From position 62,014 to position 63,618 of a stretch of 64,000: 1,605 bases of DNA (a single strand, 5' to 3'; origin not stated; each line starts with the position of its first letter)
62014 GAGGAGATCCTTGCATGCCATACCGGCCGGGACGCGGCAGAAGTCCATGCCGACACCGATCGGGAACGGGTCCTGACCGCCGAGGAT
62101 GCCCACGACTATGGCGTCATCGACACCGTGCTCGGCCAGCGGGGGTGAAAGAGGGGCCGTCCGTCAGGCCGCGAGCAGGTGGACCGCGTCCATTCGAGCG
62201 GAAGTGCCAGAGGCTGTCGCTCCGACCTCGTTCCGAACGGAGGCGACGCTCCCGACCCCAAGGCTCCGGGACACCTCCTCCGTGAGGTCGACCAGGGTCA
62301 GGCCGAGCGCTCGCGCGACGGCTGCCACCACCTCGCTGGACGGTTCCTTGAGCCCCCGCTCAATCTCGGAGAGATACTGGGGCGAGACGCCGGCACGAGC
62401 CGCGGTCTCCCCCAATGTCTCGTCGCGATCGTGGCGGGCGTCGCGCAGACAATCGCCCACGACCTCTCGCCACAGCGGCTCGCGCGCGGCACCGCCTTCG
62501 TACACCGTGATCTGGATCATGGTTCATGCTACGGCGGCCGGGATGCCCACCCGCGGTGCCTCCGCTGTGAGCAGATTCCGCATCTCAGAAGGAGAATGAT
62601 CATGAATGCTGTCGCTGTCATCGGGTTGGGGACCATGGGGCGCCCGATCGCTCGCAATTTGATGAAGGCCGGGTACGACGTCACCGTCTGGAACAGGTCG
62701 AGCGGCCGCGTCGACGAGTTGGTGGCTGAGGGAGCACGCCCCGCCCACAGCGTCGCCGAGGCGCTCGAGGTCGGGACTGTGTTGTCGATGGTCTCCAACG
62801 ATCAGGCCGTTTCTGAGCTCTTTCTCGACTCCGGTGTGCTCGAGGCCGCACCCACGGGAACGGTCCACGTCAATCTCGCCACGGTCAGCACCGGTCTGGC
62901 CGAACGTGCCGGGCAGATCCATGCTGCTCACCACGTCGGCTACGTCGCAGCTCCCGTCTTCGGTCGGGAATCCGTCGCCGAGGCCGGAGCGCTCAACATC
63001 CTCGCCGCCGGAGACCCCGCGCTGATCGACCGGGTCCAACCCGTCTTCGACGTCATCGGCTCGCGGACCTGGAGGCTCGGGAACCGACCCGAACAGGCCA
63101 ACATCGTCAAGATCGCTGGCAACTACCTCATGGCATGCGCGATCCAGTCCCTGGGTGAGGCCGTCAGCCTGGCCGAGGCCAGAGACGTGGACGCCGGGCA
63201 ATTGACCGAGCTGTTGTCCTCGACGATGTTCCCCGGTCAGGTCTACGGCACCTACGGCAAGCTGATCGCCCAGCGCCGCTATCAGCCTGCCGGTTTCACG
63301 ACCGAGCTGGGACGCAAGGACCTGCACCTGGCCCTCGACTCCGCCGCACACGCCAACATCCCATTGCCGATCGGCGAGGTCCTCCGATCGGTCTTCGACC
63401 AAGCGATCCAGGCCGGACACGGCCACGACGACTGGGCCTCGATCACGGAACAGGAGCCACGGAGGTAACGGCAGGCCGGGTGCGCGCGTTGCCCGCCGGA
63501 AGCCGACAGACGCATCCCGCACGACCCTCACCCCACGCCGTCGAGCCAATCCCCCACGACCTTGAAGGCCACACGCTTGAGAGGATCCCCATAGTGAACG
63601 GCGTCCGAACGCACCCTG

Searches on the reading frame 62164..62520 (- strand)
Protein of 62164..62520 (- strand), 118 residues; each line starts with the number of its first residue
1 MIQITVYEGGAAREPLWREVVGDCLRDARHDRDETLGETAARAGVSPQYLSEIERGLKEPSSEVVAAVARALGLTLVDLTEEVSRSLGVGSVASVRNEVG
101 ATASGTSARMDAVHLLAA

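Call 86: search_protein_families(library=pfam, proteins=[window:62164-62520:-], max_evalue=0.001)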
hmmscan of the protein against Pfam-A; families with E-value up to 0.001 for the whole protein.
window:62164-62520:- (118 aa): 3 families
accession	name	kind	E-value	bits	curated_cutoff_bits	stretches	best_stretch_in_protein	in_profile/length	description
PF13560.12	HTH_31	-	9.7e-12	45.5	27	1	22-78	3-60/64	Helix-turn-helix domain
PF01381.28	HTH_3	-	9.9e-12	45.2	23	1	35-79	11-55/55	Helix-turn-helix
PF12844.13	HTH_19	-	0.00011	22.5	30.2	1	25-79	4-58/64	Helix-turn-helix domain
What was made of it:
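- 62164..62520 (-): XRE-family HTH regulator (118 aa), convergent with g6 and ending ...HLLAA. Candidate PopR/ClgR-type activator and Clp substrate. HTH_31 and HTH_3 at 1e-11 (call 86).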

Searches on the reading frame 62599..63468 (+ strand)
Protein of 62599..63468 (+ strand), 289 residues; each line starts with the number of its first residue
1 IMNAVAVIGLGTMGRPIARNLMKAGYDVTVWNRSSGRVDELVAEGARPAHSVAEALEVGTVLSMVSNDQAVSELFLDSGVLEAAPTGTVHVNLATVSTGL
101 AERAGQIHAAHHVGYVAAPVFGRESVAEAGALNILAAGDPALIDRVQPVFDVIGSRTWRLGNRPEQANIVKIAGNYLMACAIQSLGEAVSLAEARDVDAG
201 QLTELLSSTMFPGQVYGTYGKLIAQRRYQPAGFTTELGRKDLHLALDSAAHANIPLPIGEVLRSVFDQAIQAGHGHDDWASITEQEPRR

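Call 86: search_protein_families(library=pfam, proteins=[window:62599-63468:+], max_evalue=0.001)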
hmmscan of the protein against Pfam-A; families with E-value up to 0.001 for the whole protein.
window:62599-63468:+ (289 aa): 10 families
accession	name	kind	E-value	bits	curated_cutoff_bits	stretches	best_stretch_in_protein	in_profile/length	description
PF03446.21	NAD_binding_2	-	8.4e-37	127.1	21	1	5-157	2-156/161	NAD binding domain of 6-phosphogluconate dehydrogenase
PF14833.11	NAD_binding_11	-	2.5e-17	63.7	30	1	167-282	3-118/122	NAD-binding of NADP-dependent 3-hydroxyisobutyrate dehydrogenase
PF21761.2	RedAm-like_C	-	1.5e-08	35.4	27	1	177-285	15-124/127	NADPH-dependent reductive aminase-like, C-terminal domain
PF02737.24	3HCDH_N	-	1.9e-06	28.4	22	1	5-72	2-74/180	3-hydroxyacyl-CoA dehydrogenase, NAD binding domain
PF02826.25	2-Hacid_dh_C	-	2.6e-06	27.4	25.1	1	4-94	38-127/178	D-isomer specific 2-hydroxyacid dehydrogenase, NAD binding domain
PF03807.23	F420_oxidored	-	5e-06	27.5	21.6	1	5-59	2-60/94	NADP oxidoreductase coenzyme F420-dependent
PF02558.23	ApbA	-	5.3e-06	26.6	22.2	1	5-47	1-42/150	Ketopantoate reductase PanE/ApbA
PF01488.26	Shikimate_DH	-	8e-06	26.4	24.3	1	4-45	14-56/138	Shikimate / quinate 5-dehydrogenase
PF07991.19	KARI_N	-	6.9e-05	22.9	20.6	1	4-75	6-77/165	Acetohydroxy acid isomeroreductase, NADPH-binding domain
PF02254.24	TrkA_N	-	0.00059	20.6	23.8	0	5-47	1-43/116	TrkA-N domain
